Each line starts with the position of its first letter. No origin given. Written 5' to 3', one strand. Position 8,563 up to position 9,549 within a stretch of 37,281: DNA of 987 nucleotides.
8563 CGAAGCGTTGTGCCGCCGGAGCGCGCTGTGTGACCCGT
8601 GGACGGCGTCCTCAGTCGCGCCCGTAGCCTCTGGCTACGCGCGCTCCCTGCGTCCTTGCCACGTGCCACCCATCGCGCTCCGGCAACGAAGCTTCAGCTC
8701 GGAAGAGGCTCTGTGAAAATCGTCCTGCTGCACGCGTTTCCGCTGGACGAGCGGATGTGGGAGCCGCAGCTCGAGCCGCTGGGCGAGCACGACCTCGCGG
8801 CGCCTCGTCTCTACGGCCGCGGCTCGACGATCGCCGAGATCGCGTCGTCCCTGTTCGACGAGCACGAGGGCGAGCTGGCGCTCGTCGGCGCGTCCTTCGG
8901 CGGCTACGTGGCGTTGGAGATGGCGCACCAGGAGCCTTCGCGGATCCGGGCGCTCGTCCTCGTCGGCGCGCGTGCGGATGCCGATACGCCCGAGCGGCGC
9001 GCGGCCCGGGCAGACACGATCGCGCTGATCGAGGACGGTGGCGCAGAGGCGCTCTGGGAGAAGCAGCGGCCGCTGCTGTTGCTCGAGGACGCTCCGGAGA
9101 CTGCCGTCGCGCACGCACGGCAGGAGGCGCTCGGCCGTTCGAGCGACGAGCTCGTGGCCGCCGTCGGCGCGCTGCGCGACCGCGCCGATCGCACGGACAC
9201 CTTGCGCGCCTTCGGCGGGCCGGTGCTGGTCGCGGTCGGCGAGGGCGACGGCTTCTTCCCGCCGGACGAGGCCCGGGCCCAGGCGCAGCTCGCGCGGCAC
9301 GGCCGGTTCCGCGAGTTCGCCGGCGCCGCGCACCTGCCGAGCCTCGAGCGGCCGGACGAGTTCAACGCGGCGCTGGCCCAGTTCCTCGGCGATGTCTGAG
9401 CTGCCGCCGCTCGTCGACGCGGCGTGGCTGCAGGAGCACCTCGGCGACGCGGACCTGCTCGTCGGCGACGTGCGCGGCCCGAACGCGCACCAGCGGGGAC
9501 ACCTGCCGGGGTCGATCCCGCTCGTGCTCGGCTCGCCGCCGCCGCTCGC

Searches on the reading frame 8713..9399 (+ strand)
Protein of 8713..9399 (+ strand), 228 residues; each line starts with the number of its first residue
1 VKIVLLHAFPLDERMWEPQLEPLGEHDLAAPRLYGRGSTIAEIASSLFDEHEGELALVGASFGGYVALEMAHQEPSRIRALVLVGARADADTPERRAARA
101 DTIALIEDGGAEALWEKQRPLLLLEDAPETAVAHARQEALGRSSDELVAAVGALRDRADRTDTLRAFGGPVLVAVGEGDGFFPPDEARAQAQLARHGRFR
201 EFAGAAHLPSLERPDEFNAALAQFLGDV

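Call 9: find_encoding_contigs(protein=window:8713-9399:+, flank=10000, max_places=10)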
Protein window:8713-9399:+ (228 aa): no gene with exactly this product is on record in the collection.

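Call 12: search_protein_families(library=pfam, proteins=[window:8713-9396:+])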
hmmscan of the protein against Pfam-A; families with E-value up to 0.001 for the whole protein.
window:8713-9396:+ (228 aa): 4 families
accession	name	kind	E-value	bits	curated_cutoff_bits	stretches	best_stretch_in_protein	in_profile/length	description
PF12697.13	Abhydrolase_6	-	9.8e-17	62.8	26.3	1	3-220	1-217/217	Alpha/beta hydrolase family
PF00561.26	Abhydrolase_1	-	1.9e-13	51.1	25.8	1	54-214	70-245/245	alpha/beta hydrolase fold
PF12146.15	Hydrolase_4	-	9.6e-07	28.8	27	1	51-210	73-235/239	Serine aminopeptidase, S33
PF00975.26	Thioesterase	-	0.00071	20.3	26.4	1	51-149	64-170/226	Thioesterase domain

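Call 13: find_homologous_proteins(query=window:8713-9396:+, max_evalue=1e-20)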
Query window:8713-9396:+ (228 aa): 1764 proteins with E <= 1e-20 among 8000 candidates; the best 120 are listed.
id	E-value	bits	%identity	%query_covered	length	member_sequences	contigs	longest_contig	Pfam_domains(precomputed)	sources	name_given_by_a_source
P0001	7.6e-141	485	100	100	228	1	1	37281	PF12697.14,PF00561.27,PF12146.16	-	-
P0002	1.3e-124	432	89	100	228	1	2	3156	PF12697.14,PF00561.27,PF12146.16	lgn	-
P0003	2.0e-123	428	89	100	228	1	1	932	PF12697.14,PF00561.27,PF12146.16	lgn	-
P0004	3.3e-123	427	88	100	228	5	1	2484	PF12697.14,PF00561.27,PF12146.16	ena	-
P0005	3.6e-123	427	89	100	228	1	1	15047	PF12697.14,PF00561.27,PF12146.16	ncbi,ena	-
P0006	1.5e-121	422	88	100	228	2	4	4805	PF12697.14,PF00561.27,PF12146.16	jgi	jgi:pimeloyl-ACP methyl ester carboxylesterase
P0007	2.1e-120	418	86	100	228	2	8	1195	PF12697.14,PF00561.27,PF12146.16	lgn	-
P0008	1.3e-119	416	86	100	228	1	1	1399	PF12697.14,PF00561.27,PF12146.16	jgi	-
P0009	8.5e-118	410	86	100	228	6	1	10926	PF12697.14,PF00561.27,PF12146.16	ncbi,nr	ncbi:MAG TPA: alpha/beta fold hydrolase [Gaiellaceae bacterium]|nr:alpha/beta fold hydrolase [Gaiell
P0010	1.5e-117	409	84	100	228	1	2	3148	PF12697.14,PF00561.27,PF12146.16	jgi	jgi:pimeloyl-ACP methyl ester carboxylesterase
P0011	1.1e-116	406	84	100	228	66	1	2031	PF12697.14,PF00561.27,PF12146.16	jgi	-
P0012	2.0e-115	402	83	100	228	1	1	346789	PF12697.14,PF03096.21,PF00561.27,PF12146.16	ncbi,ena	-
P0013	3.7e-115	401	82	100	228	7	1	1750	PF12697.14,PF00561.27,PF12146.16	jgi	jgi:pimeloyl-ACP methyl ester carboxylesterase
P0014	3.3e-114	398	83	100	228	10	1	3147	PF12697.14,PF00561.27,PF12146.16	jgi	jgi:pimeloyl-[acyl-carrier protein] methyl ester esterase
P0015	7.8e-114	397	83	100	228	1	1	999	PF12697.14,PF00561.27,PF12146.16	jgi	jgi:pimeloyl-[acyl-carrier protein] methyl ester esterase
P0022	2.0e-112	392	82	100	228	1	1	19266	PF12697.14,PF00561.27,PF12146.16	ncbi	-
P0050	4.0e-103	362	76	100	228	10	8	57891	PF12697.14,PF00561.27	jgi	jgi:pimeloyl-ACP methyl ester carboxylesterase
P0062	4.1e-100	352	74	100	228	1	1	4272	PF12697.14,PF00561.27,PF12146.16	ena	-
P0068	8.0e-99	348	74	100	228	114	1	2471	PF12697.14,PF00561.27,PF12146.16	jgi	jgi:3-oxoadipate enol-lactonase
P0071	2.2e-98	346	74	100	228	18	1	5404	PF12697.14,PF00561.27,PF12146.16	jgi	jgi:3-oxoadipate enol-lactonase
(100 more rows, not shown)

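Call 14: find_encoding_contigs(protein=P0005, flank=10000, max_places=3)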
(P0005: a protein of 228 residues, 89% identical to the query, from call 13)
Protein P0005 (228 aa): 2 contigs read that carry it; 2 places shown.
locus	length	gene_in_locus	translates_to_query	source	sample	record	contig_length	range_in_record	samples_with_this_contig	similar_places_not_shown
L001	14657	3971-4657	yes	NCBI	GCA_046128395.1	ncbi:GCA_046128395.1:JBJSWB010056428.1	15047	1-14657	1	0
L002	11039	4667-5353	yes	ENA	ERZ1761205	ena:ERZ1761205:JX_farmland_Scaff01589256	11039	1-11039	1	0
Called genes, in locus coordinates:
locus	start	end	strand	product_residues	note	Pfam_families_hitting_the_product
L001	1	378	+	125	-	?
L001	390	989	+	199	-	PF12710:HAD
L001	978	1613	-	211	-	-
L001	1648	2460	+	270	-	PF00730:HhH-GPD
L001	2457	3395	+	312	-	PF00583:Acetyltransf_1, PF13673:Acetyltransf_10 (weak), PF13508:Acetyltransf_7, PF08445:FR47 (weak)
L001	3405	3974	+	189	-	PF00462:Glutaredoxin (faint), PF02798:GST_N, PF13417:GST_N_3, PF13409:GST_N_2, PF00043:GST_C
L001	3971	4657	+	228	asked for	PF00561:Abhydrolase_1, PF12697:Abhydrolase_6, PF12146:Hydrolase_4 (weak)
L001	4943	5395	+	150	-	PF00581:Rhodanese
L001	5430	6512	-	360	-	-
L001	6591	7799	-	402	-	PF13458:Peripla_BP_6, PF13433:Peripla_BP_5 (faint), PF01094:ANF_receptor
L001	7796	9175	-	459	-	PF02129:Peptidase_S15, PF00561:Abhydrolase_1 (weak), PF12146:Hydrolase_4, PF12697:Abhydrolase_6 (weak)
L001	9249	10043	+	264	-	PF01177:Asp_Glu_race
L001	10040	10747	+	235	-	PF01138:RNase_PH, PF03725:RNase_PH_C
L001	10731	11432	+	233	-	PF02308:MgtC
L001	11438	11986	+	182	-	PF01725:Ham1p_like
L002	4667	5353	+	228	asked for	PF00561:Abhydrolase_1, PF12697:Abhydrolase_6, PF12146:Hydrolase_4 (weak)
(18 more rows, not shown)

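Call 15: find_encoding_contigs(protein=P0009, flank=10000, max_places=3)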
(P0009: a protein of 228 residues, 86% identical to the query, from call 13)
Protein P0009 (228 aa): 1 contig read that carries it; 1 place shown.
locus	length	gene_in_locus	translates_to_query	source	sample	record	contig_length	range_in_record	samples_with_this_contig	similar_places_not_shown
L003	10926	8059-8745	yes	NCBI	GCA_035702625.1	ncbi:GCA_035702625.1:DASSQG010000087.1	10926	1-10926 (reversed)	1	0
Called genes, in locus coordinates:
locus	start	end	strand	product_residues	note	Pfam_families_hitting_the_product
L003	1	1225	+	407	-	PF01547:SBP_bac_1, PF13416:SBP_bac_8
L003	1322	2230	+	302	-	PF00528:BPD_transp_1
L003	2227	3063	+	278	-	PF00528:BPD_transp_1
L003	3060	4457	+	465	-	PF00933:Glyco_hydro_3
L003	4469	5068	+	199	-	PF12710:HAD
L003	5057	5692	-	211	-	-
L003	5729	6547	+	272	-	PF00730:HhH-GPD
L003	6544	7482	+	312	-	PF00583:Acetyltransf_1, PF13673:Acetyltransf_10, PF13508:Acetyltransf_7, PF08445:FR47 (weak)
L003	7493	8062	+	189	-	PF00462:Glutaredoxin (faint), PF02798:GST_N, PF13417:GST_N_3, PF13409:GST_N_2, PF00043:GST_C (weak)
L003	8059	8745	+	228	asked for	PF00561:Abhydrolase_1, PF12697:Abhydrolase_6, PF12146:Hydrolase_4 (weak)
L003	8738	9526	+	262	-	PF00581:Rhodanese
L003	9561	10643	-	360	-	-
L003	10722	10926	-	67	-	?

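Call 16: find_encoding_contigs(protein=P0012, flank=10000, max_places=3)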
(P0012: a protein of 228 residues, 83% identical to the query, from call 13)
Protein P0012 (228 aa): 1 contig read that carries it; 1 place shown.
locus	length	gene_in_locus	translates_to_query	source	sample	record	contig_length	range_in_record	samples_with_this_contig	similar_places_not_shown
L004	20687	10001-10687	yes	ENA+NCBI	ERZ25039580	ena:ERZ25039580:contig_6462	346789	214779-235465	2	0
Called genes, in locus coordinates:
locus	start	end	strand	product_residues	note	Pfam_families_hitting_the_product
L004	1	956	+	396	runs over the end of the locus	PF00005:ABC_tran, PF17912:OB_MalK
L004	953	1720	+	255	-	PF00392:GntR, PF07702:UTRA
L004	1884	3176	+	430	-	PF01547:SBP_bac_1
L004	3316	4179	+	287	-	PF00528:BPD_transp_1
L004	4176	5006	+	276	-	PF00528:BPD_transp_1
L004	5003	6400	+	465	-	PF00933:Glyco_hydro_3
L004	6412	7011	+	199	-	PF12710:HAD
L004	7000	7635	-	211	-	-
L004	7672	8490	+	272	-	PF00730:HhH-GPD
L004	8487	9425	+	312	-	PF13673:Acetyltransf_10, PF00583:Acetyltransf_1, PF13508:Acetyltransf_7, PF08445:FR47 (weak)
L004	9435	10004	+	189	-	PF00462:Glutaredoxin (faint), PF02798:GST_N, PF13417:GST_N_3, PF13409:GST_N_2, PF00043:GST_C (weak)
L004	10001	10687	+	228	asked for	PF00561:Abhydrolase_1, PF12697:Abhydrolase_6, PF03096:Ndr (weak), PF12146:Hydrolase_4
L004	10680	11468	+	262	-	PF00581:Rhodanese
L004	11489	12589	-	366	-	-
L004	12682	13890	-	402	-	PF13458:Peripla_BP_6, PF13433:Peripla_BP_5 (faint), PF01094:ANF_receptor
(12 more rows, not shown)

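Call 17: find_encoding_contigs(protein=P0022, flank=10000, max_places=3)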
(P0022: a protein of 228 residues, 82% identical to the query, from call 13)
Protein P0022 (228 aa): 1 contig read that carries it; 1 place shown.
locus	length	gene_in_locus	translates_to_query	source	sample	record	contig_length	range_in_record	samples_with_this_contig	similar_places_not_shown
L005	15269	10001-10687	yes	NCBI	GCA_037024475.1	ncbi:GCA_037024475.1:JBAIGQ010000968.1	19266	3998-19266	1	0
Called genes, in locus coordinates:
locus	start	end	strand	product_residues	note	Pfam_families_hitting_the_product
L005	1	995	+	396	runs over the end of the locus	PF00005:ABC_tran, PF13304:AAA_21 (faint), PF17912:OB_MalK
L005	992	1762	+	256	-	PF00392:GntR, PF07702:UTRA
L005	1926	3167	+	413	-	PF01547:SBP_bac_1, PF13416:SBP_bac_8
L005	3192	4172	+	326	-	PF00528:BPD_transp_1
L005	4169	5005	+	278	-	PF00528:BPD_transp_1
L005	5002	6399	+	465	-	PF00933:Glyco_hydro_3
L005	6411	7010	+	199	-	PF12710:HAD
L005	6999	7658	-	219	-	-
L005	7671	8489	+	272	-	PF00730:HhH-GPD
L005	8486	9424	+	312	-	PF00583:Acetyltransf_1, PF13673:Acetyltransf_10 (weak), PF13508:Acetyltransf_7, PF08445:FR47 (weak)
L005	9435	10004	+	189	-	PF00462:Glutaredoxin (faint), PF02798:GST_N, PF13417:GST_N_3, PF13409:GST_N_2, PF00043:GST_C (weak)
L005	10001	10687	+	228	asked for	PF00561:Abhydrolase_1, PF12697:Abhydrolase_6, PF12146:Hydrolase_4 (weak)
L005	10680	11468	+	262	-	PF00581:Rhodanese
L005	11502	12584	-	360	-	-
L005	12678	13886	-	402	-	PF13458:Peripla_BP_6, PF13433:Peripla_BP_5 (faint), PF01094:ANF_receptor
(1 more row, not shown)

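Call 35: find_encoding_contigs(protein=P0002, flank=3000, max_places=10)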
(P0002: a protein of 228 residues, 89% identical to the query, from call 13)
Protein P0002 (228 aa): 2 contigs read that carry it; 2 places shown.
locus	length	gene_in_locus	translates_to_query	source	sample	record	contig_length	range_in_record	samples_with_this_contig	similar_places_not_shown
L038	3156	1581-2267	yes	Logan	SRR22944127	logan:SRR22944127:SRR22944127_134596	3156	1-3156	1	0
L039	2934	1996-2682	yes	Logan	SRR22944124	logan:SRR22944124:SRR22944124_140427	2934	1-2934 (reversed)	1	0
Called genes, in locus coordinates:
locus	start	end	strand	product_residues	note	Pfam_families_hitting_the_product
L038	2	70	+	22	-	?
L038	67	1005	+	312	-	PF13673:Acetyltransf_10, PF00583:Acetyltransf_1, PF13508:Acetyltransf_7, PF08445:FR47 (weak)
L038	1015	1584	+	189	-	PF00462:Glutaredoxin (faint), PF02798:GST_N, PF13417:GST_N_3, PF13409:GST_N_2, PF13410:GST_C_2 (faint), PF00043:GST_C (weak)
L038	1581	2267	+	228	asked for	PF00561:Abhydrolase_1, PF12697:Abhydrolase_6, PF12146:Hydrolase_4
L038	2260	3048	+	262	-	PF00581:Rhodanese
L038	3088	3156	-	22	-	?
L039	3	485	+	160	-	?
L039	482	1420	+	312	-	PF13673:Acetyltransf_10, PF00583:Acetyltransf_1, PF13508:Acetyltransf_7, PF08445:FR47 (weak)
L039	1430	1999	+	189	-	PF00462:Glutaredoxin (faint), PF02798:GST_N, PF13417:GST_N_3, PF13409:GST_N_2, PF00043:GST_C (weak)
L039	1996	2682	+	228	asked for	PF00561:Abhydrolase_1, PF12697:Abhydrolase_6, PF12146:Hydrolase_4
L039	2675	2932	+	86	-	?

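Call 36: find_encoding_contigs(protein=P0071, flank=3000, max_places=10)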
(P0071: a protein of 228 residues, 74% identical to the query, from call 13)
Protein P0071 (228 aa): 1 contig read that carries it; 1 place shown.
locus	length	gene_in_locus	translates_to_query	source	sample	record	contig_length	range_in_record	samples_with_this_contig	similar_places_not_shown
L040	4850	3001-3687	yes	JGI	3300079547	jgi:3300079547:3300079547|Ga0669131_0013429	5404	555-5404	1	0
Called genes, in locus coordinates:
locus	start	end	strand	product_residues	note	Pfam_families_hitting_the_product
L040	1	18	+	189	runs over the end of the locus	?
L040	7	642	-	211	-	-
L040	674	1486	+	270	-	PF00730:HhH-GPD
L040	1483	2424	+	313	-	PF00583:Acetyltransf_1, PF13480:Acetyltransf_6 (faint), PF13673:Acetyltransf_10, PF13508:Acetyltransf_7, PF08445:FR47 (weak)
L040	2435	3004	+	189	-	PF00462:Glutaredoxin (weak), PF02798:GST_N, PF13417:GST_N_3, PF13409:GST_N_2, PF13410:GST_C_2 (weak), PF00043:GST_C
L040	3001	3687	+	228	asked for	PF00561:Abhydrolase_1 (weak), PF12697:Abhydrolase_6, PF12146:Hydrolase_4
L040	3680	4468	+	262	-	PF00581:Rhodanese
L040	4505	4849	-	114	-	?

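Call 37: find_encoding_contigs(protein=P0050, flank=3000, max_places=10)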
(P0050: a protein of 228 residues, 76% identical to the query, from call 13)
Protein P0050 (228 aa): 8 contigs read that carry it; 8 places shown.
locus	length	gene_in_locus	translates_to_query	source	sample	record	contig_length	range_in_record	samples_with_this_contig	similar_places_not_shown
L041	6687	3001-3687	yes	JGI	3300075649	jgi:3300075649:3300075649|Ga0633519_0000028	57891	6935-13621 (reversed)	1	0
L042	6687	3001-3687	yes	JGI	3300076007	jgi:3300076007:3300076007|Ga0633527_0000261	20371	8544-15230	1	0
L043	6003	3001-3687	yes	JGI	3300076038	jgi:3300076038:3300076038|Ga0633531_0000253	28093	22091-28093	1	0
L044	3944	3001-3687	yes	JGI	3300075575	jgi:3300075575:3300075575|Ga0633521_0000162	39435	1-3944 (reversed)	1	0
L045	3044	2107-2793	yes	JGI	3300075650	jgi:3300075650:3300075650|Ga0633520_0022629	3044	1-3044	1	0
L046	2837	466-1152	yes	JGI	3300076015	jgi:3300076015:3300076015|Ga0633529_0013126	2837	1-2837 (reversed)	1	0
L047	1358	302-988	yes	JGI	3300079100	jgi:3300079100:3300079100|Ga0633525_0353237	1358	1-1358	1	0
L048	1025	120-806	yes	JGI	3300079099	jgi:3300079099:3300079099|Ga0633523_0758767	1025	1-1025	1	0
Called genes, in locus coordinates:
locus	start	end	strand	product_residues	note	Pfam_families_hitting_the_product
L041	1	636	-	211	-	-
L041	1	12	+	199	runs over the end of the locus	PF12710:HAD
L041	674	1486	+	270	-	PF00730:HhH-GPD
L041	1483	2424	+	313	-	PF13673:Acetyltransf_10, PF00583:Acetyltransf_1, PF13508:Acetyltransf_7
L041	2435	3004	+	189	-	PF02798:GST_N, PF13417:GST_N_3, PF13409:GST_N_2, PF00043:GST_C (weak)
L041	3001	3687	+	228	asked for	PF12697:Abhydrolase_6, PF00561:Abhydrolase_1 (weak)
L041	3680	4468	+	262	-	PF00581:Rhodanese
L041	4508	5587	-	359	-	-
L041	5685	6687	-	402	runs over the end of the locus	PF13433:Peripla_BP_5 (faint), PF13458:Peripla_BP_6, PF01094:ANF_receptor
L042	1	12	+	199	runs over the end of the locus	PF12710:HAD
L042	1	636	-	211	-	-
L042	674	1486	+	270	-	PF00730:HhH-GPD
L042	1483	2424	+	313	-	PF13673:Acetyltransf_10, PF00583:Acetyltransf_1, PF13508:Acetyltransf_7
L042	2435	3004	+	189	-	PF02798:GST_N, PF13417:GST_N_3, PF13409:GST_N_2, PF00043:GST_C (weak)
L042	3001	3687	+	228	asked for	PF12697:Abhydrolase_6, PF00561:Abhydrolase_1 (weak)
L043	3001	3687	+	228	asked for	PF12697:Abhydrolase_6, PF00561:Abhydrolase_1 (weak)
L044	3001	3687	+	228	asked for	PF12697:Abhydrolase_6, PF00561:Abhydrolase_1 (weak)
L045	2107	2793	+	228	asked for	PF12697:Abhydrolase_6, PF00561:Abhydrolase_1 (weak)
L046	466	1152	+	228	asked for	PF12697:Abhydrolase_6, PF00561:Abhydrolase_1 (weak)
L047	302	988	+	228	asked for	PF12697:Abhydrolase_6, PF00561:Abhydrolase_1 (weak)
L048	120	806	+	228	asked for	PF12697:Abhydrolase_6, PF00561:Abhydrolase_1 (weak)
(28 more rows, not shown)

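Call 41: find_encoding_contigs(protein=P0068, flank=1500, max_places=10)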
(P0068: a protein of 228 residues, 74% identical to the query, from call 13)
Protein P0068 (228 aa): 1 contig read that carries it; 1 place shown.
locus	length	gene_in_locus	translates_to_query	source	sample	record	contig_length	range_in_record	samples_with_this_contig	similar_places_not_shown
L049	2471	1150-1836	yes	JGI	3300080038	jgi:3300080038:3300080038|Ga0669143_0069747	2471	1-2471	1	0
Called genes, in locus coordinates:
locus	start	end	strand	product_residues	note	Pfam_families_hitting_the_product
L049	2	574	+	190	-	?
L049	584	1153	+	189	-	PF00462:Glutaredoxin (weak), PF02798:GST_N, PF13417:GST_N_3, PF13409:GST_N_2, PF00043:GST_C (faint)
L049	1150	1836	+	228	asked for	PF12697:Abhydrolase_6, PF00561:Abhydrolase_1, PF12146:Hydrolase_4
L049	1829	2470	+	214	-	?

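Call 42: find_encoding_contigs(protein=P0062, flank=1500, max_places=10)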
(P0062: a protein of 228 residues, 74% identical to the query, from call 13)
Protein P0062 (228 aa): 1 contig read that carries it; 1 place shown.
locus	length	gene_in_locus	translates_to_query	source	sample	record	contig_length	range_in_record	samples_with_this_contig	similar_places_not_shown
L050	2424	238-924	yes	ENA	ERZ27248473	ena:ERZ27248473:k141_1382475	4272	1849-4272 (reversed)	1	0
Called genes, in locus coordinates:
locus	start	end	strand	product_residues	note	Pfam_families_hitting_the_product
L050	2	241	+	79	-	?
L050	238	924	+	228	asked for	PF12697:Abhydrolase_6, PF12146:Hydrolase_4 (weak), PF00561:Abhydrolase_1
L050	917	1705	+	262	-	PF00581:Rhodanese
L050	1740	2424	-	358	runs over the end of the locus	-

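Call 43: find_encoding_contigs(protein=P0006, flank=1500, max_places=10)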
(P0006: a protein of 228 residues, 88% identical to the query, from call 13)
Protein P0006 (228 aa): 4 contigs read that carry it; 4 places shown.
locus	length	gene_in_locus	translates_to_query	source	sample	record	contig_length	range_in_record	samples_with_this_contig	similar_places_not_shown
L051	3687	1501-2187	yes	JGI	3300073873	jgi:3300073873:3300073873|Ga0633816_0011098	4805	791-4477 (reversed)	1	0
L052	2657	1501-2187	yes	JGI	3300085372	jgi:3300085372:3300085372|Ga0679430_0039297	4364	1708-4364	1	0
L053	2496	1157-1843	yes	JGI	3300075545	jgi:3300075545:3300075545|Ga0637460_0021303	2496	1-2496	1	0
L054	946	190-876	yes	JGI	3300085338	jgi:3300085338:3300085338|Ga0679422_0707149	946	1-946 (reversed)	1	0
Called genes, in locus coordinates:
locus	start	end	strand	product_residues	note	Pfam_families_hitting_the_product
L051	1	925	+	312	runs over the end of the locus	PF13673:Acetyltransf_10, PF00583:Acetyltransf_1, PF13508:Acetyltransf_7, PF08445:FR47 (weak)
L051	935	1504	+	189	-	PF00462:Glutaredoxin (faint), PF02798:GST_N, PF13417:GST_N_3, PF13409:GST_N_2, PF00043:GST_C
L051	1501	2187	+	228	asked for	PF00561:Abhydrolase_1, PF12697:Abhydrolase_6, PF12146:Hydrolase_4 (weak)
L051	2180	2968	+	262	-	PF00581:Rhodanese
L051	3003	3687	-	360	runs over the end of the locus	-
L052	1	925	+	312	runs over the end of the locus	PF13673:Acetyltransf_10, PF00583:Acetyltransf_1, PF13508:Acetyltransf_7, PF08445:FR47 (weak)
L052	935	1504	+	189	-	PF00462:Glutaredoxin (faint), PF02798:GST_N, PF13417:GST_N_3, PF13409:GST_N_2, PF00043:GST_C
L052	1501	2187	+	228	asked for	PF00561:Abhydrolase_1, PF12697:Abhydrolase_6, PF12146:Hydrolase_4 (weak)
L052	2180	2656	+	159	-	?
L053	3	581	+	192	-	?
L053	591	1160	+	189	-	PF00462:Glutaredoxin (faint), PF02798:GST_N, PF13417:GST_N_3, PF13409:GST_N_2, PF00043:GST_C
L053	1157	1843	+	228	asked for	PF00561:Abhydrolase_1, PF12697:Abhydrolase_6, PF12146:Hydrolase_4 (weak)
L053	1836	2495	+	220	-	?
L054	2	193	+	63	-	?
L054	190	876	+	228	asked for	PF00561:Abhydrolase_1, PF12697:Abhydrolase_6, PF12146:Hydrolase_4 (weak)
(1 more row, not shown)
